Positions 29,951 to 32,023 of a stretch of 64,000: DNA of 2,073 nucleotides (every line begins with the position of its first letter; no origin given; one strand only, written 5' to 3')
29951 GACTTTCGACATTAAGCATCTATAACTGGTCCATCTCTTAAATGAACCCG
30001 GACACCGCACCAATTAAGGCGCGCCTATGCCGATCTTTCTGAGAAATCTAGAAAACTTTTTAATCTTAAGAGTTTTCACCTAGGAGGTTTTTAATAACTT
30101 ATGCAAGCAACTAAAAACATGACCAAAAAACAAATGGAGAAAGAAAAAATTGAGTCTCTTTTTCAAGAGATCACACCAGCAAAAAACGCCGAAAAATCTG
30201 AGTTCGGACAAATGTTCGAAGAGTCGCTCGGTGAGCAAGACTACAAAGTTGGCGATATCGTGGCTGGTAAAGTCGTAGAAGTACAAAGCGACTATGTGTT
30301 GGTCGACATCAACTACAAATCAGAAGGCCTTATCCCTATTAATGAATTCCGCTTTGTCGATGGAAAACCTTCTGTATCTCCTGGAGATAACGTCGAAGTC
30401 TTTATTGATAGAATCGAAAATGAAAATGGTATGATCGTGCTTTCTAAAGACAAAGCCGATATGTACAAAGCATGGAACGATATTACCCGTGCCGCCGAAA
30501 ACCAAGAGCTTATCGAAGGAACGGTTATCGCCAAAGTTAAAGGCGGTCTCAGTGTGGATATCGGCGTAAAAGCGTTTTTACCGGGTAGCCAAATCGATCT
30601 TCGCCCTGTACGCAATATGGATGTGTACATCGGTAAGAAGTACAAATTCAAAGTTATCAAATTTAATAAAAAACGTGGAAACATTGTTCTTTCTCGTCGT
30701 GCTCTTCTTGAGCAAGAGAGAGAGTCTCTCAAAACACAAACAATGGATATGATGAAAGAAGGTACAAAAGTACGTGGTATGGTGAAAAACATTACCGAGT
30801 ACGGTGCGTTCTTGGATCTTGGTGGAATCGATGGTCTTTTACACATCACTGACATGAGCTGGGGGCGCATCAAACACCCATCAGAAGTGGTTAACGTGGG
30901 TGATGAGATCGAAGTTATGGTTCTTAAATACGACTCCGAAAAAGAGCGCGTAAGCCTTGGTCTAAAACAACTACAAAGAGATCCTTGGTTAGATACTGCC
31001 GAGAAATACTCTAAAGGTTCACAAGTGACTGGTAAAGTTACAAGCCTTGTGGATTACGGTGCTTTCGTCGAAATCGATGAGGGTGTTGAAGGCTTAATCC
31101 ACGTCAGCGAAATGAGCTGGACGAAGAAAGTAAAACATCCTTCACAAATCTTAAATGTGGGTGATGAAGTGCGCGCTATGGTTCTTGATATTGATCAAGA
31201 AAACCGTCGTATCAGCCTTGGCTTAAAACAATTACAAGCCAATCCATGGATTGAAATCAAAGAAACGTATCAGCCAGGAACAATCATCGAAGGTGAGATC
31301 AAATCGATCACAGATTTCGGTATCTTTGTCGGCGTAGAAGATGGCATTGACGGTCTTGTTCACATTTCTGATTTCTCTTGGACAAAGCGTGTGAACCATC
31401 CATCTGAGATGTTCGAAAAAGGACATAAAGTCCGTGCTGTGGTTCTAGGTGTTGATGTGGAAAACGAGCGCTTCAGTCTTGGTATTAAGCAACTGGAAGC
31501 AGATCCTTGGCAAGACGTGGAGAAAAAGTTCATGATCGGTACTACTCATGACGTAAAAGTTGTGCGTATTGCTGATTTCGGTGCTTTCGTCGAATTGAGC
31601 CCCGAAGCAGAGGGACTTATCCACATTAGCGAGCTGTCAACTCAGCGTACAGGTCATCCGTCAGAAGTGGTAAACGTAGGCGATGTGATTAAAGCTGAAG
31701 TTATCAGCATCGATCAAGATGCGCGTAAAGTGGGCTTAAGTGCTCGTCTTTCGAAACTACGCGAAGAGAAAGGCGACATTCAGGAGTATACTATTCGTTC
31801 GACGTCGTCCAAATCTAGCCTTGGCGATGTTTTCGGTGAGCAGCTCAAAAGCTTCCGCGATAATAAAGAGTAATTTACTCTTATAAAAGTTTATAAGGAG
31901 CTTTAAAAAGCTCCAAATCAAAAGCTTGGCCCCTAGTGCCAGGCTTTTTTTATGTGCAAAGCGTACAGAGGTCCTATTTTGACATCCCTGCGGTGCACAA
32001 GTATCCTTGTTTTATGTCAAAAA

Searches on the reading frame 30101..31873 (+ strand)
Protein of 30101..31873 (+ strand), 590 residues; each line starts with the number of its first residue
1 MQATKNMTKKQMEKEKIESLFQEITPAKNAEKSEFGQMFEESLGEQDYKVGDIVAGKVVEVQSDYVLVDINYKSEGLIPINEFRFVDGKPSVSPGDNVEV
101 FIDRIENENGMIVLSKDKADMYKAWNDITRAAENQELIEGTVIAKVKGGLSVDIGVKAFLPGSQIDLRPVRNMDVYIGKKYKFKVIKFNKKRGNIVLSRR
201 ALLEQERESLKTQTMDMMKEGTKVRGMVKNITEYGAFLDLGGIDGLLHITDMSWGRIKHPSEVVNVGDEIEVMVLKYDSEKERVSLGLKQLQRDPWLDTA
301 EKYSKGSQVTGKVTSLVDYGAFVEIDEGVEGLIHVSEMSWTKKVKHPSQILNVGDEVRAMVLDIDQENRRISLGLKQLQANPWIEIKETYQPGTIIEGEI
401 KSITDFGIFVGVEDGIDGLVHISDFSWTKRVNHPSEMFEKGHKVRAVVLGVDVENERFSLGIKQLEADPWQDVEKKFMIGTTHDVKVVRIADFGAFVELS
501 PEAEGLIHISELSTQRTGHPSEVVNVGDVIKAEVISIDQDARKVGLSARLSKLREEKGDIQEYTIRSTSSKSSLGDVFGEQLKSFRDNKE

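Call 3: search_protein_families(library=pfam, proteins=[window:30101-31873:+], max_evalue=0.1)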
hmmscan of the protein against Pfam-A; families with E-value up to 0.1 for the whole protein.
window:30101-31873:+ (590 aa): 9 families
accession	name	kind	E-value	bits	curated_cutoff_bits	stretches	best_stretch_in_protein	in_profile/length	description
PF00575.29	S1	-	2.7e-99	326.1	22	6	303-376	2-74/74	S1 RNA binding domain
PF23459.1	S1_RRP5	-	1.9e-33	115.3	27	4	304-373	2-70/72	RRP5 S1 domain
PF21710.3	Spt6_S1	-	6e-20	71.8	27.5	3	385-455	9-79/91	Spt6, S1/OB domain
PF13509.12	S1_2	-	4e-12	46.5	21.8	1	479-513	1-35/61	S1 domain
PF17092.11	PCB_OB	-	1.2e-10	42.6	27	1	303-363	29-99/111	Penicillin-binding protein OB-like domain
PF24353.1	DUF7513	-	1.4e-07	31.7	27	0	82-112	10-40/81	Domain of unknown function (DUF7513)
PF21266.3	RRP4_S1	-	4.2e-05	24.1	27.3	1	49-87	5-43/73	RRP4, S1 domain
PF24685.1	OB_RRP5_4th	-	0.0035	17.8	31.5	0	417-451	38-71/92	RRP5 OB-fold domain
PF10447.15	EXOSC1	-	0.083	14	21.2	0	49-73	3-27/112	Exosome component EXOSC1/CSL4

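Call 4: search_protein_families(library=ncbifam, proteins=[window:30101-31873:+], max_evalue=0.1)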
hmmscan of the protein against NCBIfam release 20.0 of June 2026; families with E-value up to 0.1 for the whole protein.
window:30101-31873:+ (590 aa): 37 families (the best 25 are shown)
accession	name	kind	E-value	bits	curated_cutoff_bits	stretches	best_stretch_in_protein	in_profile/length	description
NF004952.0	PRK06299.1-2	equivalog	1.4e-242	806.2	524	2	7-466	5-464/580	30S ribosomal protein S1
NF004953.0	PRK06299.1-3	equivalog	1.1e-206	687.6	720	2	11-484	9-477/580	30S ribosomal protein S1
NF004954.0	PRK06299.1-4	equivalog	1.8e-202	673.5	727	1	33-583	3-557/560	30S ribosomal protein S1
NF005208.0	PRK06676.1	equivalog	7.1e-201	667.2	368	3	39-381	6-353/391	30S ribosomal protein S1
NF004951.0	PRK06299.1-1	equivalog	1.4e-198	660.8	918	2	34-469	4-440/556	30S ribosomal protein S1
TIGR00717.1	rpsA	equivalog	2.4e-196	653.3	577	1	34-548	2-515/516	30S ribosomal protein S1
NF004955.0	PRK06299.1-5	equivalog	1.4e-189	631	878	1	28-586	5-563/566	30S ribosomal protein S1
NF000907.0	PRK00087.1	equivalog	1.7e-176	588.4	624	3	23-342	274-600/671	bifunctional 4-hydroxy-3-methylbut-2-enyl diphosphate reductase/30S ribosomal protein S1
NF005911.0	PRK07899.1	equivalog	6.8e-172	572.5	691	3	48-379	33-366/486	30S ribosomal protein S1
NF010379.0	PRK13806.1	equivalog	1.1e-148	495.9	648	2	8-415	2-402/491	30S ribosomal protein S1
NF004956.0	PRK06299.1-6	equivalog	4.8e-121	405.1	711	1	27-583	9-554/554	30S ribosomal protein S1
NF005639.0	PRK07400.1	equivalog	7.2e-80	268.2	460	4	39-295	18-271/318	30S ribosomal protein S1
NF040579.1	S1_dom_CvfD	subfamily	5e-78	258.7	117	5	303-382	1-79/113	CvfD/Ygs/GSP13 family RNA-binding post-transcriptional regulator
NF005973.0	PRK08059.1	equivalog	2.8e-77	256.7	148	5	300-382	2-83/123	S1 domain-containing post-transcriptional regulator GSP13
NF008805.1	PRK11824.1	equivalog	2.9e-59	201.1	471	4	472-546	605-678/683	polyribonucleotide nucleotidyltransferase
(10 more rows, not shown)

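Call 8: find_related_loci(query=window:30101-31873:+, collection=genome_contigs, flank=10000)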
Query window:30101-31873:+ (590 aa) in genome_contigs; peptide patterns used: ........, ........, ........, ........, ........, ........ (x = any residue, [..] = any of these).
57 stretches matched a pattern; 9 encode a relative of the query (tblastn E <= 1e-3); 8 distinct loci.
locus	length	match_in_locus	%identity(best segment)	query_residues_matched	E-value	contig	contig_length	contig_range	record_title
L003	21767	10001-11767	92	1-590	0e+0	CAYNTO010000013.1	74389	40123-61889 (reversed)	MAG TPA_asm: uncultured Pseudobdellovibrionaceae bacterium isolate SRP329715_co2_24 genome assembly, contig: NODE_706_le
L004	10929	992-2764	87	1-590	0e+0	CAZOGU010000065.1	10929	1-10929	MAG TPA_asm: uncultured Pseudobdellovibrionaceae bacterium isolate SRP302895_co1_309 genome assembly, contig: NODE_11931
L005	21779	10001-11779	86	1-590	0e+0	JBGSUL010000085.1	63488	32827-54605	MAG: Bdellovibrionales bacterium isolate JTS-AC431 k141_2864417, whole genome shotgun sequence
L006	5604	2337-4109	86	1-590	0e+0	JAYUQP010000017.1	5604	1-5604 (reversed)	MAG: Bdellovibrionales bacterium isolate GL114_DN_metabinner_3 GL114_DN_metabinner_3_16, whole genome shotgun sequence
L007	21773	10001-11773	86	1-590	0e+0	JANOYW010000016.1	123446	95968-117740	MAG: Bdellovibrionales bacterium isolate VAR_79_metabat_581 VAR_79_k141_1674313, whole genome shotgun sequence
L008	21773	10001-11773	86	1-590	0e+0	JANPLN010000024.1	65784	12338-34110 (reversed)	MAG: Bdellovibrionales bacterium isolate VAR_61_concoct_220 VAR_61_k141_2657719, whole genome shotgun sequence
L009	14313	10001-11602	47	13-565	9e-164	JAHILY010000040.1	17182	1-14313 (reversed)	MAG: Candidatus Omnitrophota bacterium isolate KR13_N2.mb.45 KR13_N2.mb.45_k141_109868, whole genome shotgun sequence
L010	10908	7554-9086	47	51-565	6e-160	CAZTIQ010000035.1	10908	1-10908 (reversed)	MAG TPA_asm: uncultured Planctomycetia bacterium isolate binchicken_co243_251 genome assembly, contig: NODE_5414_length_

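Call 68: search_protein_families(library=pfam, proteins=[L003:8797-9546:-, L005:7760-9043:+, L005:9053-9787:+, L007:5115-6062:-, L007:6106-6441:+, L007:6464-6970:-, L007:6980-8581:+, L007:8585-8878:+, L007:8916-9293:-, L007:9313-9720:-], max_evalue=0.01)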
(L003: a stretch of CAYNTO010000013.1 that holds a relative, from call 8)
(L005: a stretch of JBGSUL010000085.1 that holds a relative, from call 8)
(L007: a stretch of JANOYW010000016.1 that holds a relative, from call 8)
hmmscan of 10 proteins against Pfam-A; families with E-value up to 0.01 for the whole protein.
L003:8797-9546:- (249 aa): 0 families

L005:7760-9043:+ (427 aa): 0 families

L005:9053-9787:+ (244 aa): 0 families

L007:5115-6062:- (315 aa): 1 family
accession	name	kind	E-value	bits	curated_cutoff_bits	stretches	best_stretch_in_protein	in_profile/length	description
PF03279.18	Lip_A_acyltrans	-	2.6e-41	142.2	22.3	1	13-298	22-294/295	Bacterial lipid A biosynthesis acyltransferase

L007:6106-6441:+ (111 aa): 1 family
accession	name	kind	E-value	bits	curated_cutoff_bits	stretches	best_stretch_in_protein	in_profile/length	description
PF03592.21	Terminase_2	-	2.4e-05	25.4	26.1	1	33-77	6-50/141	Terminase small subunit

L007:6464-6970:- (168 aa): 1 family
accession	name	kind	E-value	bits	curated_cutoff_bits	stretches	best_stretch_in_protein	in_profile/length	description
PF01928.26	CYTH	-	5e-12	46.4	23.2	1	1-137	1-154/179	CYTH domain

L007:6980-8581:+ (533 aa): 0 families

L007:8585-8878:+ (97 aa): 1 family
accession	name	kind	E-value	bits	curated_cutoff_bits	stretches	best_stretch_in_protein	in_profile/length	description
PF12823.12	DUF3817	-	2.2e-25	89.6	27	1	8-93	2-83/85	Domain of unknown function (DUF3817)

L007:8916-9293:- (125 aa): 0 families

L007:9313-9720:- (135 aa): 0 families
